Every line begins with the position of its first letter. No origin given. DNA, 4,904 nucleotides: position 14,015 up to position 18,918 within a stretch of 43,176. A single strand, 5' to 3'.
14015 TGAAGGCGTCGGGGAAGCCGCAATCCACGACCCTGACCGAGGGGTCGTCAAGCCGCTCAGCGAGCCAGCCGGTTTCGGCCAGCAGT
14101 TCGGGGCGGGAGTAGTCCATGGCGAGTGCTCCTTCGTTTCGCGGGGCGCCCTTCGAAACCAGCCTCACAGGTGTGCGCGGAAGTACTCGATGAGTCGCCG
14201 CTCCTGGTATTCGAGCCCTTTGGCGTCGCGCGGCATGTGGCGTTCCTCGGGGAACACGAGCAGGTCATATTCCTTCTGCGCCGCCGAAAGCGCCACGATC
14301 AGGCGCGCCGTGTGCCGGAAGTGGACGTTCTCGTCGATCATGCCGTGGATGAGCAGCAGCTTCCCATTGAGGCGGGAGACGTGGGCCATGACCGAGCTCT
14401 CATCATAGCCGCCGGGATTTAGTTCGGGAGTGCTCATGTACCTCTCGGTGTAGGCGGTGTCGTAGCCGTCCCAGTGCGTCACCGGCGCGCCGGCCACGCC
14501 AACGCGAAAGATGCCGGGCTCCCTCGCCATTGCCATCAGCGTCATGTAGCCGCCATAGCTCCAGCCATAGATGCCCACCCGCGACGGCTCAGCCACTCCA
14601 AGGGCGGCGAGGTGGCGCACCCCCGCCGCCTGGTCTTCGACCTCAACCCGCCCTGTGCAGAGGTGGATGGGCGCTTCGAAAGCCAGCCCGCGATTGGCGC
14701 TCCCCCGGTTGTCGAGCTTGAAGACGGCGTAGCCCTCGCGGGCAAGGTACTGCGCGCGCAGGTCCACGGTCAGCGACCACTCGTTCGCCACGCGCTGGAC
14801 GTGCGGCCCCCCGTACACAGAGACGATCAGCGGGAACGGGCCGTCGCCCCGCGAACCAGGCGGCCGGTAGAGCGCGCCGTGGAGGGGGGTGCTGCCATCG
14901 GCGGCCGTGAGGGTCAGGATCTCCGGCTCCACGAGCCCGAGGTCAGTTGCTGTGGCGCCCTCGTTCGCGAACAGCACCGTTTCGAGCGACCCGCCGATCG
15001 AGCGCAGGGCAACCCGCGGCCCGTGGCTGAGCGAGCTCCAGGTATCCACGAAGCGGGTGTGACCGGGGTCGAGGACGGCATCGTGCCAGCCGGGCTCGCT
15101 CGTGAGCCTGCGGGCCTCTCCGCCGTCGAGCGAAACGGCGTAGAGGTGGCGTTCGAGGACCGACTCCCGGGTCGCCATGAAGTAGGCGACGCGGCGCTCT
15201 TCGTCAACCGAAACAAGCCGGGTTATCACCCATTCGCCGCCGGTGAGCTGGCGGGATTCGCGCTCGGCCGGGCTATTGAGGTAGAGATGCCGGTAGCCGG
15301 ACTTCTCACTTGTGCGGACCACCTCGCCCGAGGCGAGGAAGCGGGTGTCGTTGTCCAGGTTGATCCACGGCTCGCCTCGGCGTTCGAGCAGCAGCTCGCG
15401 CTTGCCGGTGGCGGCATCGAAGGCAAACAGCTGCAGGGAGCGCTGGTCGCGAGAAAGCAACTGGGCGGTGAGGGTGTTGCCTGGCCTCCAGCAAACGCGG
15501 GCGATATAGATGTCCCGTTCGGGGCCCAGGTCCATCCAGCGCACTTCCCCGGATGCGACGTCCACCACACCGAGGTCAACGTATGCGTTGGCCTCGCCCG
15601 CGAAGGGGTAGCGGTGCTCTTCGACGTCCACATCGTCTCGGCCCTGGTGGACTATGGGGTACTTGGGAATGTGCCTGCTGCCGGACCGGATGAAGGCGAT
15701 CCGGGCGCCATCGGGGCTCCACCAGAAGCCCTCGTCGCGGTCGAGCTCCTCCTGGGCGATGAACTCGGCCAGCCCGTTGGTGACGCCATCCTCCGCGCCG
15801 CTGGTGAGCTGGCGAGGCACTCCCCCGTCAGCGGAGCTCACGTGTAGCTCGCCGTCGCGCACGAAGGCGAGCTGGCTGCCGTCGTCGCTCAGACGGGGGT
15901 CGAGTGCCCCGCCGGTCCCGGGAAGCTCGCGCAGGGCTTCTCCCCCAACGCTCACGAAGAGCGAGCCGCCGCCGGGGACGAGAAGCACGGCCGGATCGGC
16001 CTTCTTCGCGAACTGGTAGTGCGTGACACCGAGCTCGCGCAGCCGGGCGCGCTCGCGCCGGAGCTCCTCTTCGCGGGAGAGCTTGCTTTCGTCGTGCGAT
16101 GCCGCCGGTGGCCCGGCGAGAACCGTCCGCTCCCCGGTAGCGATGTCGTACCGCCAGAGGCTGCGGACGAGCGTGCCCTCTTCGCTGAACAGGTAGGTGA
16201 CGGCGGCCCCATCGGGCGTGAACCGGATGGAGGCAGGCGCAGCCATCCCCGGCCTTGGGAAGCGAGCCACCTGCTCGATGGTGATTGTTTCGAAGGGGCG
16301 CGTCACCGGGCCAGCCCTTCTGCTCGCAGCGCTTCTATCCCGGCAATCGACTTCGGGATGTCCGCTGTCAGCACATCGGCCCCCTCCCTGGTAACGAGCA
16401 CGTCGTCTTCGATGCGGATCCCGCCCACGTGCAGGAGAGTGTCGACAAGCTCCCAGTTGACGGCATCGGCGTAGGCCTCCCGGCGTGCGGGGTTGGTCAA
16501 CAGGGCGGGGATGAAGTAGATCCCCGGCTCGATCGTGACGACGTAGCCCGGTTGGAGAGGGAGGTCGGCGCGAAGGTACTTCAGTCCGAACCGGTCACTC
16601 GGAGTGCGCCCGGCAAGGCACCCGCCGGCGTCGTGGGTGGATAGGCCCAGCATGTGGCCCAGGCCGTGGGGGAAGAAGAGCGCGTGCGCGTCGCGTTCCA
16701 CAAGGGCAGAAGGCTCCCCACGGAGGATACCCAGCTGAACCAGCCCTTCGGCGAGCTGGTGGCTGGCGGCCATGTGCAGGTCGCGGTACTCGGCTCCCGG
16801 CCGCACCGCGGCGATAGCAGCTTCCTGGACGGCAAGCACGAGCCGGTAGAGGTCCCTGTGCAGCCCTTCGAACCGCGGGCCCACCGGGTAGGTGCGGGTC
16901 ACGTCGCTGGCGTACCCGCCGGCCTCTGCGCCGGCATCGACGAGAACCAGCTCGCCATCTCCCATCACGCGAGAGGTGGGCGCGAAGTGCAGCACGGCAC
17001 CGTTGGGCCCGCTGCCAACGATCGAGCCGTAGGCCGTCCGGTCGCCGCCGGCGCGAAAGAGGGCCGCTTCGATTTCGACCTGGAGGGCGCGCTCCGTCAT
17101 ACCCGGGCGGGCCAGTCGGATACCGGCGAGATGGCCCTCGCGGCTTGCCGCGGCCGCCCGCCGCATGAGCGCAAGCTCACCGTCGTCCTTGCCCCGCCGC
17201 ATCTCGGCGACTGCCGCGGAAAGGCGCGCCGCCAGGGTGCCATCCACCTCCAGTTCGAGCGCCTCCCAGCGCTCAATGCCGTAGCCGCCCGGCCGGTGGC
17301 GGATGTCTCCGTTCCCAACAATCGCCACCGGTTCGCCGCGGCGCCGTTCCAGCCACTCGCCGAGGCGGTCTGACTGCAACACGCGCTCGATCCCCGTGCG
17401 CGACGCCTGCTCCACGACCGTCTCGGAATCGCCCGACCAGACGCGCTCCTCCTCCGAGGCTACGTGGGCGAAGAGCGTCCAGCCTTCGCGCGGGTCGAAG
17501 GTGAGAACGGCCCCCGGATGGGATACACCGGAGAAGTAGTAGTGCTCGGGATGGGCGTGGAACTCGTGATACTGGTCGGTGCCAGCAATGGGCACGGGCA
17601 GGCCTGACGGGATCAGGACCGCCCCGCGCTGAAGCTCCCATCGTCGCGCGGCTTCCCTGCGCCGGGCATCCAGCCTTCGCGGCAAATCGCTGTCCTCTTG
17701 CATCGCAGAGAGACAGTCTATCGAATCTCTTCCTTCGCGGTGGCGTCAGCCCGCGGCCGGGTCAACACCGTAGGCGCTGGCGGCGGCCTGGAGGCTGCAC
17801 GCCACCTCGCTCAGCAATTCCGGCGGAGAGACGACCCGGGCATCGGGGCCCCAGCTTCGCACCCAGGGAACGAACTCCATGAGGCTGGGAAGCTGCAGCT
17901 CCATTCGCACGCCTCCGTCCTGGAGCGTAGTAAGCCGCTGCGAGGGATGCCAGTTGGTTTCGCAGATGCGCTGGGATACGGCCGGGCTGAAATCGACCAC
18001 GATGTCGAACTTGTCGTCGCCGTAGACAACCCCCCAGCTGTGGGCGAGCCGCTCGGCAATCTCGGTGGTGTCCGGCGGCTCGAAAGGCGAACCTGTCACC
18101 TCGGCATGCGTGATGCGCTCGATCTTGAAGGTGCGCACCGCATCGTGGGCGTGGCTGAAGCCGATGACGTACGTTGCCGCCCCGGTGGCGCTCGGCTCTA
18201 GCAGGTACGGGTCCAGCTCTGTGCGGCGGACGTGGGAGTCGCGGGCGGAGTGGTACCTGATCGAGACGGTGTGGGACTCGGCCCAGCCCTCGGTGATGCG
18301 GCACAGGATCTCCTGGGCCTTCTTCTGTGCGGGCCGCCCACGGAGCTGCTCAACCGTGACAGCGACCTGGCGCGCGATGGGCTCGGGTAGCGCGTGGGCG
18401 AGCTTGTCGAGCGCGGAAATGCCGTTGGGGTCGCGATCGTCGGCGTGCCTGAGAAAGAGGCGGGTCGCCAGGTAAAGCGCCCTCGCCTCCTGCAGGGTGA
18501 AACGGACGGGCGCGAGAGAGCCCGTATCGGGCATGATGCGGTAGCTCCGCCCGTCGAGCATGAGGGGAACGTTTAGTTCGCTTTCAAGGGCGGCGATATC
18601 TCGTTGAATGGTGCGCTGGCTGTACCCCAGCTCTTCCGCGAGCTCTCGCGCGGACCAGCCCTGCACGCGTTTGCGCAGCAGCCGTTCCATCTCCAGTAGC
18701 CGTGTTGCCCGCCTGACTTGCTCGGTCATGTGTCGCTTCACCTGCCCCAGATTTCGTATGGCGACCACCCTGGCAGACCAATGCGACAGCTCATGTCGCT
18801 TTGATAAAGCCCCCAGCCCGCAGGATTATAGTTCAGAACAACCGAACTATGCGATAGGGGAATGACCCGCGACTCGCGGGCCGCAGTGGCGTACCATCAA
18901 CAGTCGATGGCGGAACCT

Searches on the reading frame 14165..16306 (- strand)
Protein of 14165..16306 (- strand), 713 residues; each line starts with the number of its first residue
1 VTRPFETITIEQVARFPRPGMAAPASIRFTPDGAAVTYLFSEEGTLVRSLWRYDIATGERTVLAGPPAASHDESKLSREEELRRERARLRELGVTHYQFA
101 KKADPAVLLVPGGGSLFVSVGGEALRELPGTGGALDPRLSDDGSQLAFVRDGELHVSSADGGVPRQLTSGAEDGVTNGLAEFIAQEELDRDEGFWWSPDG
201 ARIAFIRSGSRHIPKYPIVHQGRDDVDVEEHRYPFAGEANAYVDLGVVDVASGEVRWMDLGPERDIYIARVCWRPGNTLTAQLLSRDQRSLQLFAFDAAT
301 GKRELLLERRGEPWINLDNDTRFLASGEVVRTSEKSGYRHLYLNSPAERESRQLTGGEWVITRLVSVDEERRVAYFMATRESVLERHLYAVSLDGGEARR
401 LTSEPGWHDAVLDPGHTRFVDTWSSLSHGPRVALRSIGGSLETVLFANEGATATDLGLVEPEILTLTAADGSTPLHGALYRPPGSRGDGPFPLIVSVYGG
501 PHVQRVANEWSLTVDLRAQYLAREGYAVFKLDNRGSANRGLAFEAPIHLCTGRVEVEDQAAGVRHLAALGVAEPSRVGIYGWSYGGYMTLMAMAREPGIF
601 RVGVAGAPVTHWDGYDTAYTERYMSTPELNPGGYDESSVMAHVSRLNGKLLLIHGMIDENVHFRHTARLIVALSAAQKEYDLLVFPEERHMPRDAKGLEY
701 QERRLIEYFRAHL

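Call 41: search_protein_families(library=pfam, proteins=[window:14165-16306:-], max_evalue=0.00001)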
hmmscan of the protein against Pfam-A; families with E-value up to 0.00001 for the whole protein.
window:14165-16306:- (713 aa): 6 families
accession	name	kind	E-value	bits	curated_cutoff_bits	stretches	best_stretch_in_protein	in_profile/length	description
PF00930.27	DPPIV_N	-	2.1e-79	267.3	22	1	132-426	43-350/354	Dipeptidyl peptidase IV (DPP IV) N-terminal region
PF00326.27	Peptidase_S9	-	5.7e-53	180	22.6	1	514-712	3-209/213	Prolyl oligopeptidase family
PF02129.25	Peptidase_S15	-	3.8e-11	43.6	23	1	470-627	1-146/262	X-Pro dipeptidyl-peptidase (S15 family)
PF07676.18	PD40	-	3.2e-07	30.6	20.9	0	130-153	7-30/38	WD40-like Beta Propeller Repeat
PF12146.15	Hydrolase_4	-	2.4e-06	27.5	27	0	513-612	19-113/239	Serine aminopeptidase, S33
PF20434.5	BD-FAE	-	6e-06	26.4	26.8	0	480-592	4-106/215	BD-FAE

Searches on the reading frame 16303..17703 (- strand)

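Call 41: search_protein_families(library=pfam, proteins=[window:16303-17703:-], max_evalue=0.00001)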
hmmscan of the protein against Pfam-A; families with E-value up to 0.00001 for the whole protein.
window:16303-17703:- (466 aa): 2 families
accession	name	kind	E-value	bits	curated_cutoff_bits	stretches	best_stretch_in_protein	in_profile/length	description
PF00557.29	Peptidase_M24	-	1.5e-58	198.5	23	1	179-438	2-207/208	Metallopeptidase family M24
PF05195.22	AMP_N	-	1.5e-11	44.5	24.6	1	14-119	4-111/121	Aminopeptidase P, N-terminal domain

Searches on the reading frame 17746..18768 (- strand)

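Call 42: search_protein_families(library=pfam, proteins=[window:17746-18768:-], max_evalue=0.00001)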
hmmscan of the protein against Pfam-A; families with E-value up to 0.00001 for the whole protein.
window:17746-18768:- (340 aa): 3 families
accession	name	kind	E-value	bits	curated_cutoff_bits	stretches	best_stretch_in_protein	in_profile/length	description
PF25583.1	WCX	-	8.9e-17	61.6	23.9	1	254-330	3-76/76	WCX domain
PF13280.12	WYL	-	4.9e-13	49.3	21.8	1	154-224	2-70/70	WYL domain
PF08279.18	HTH_11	-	1.4e-09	38.2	25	1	27-70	6-47/55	HTH domain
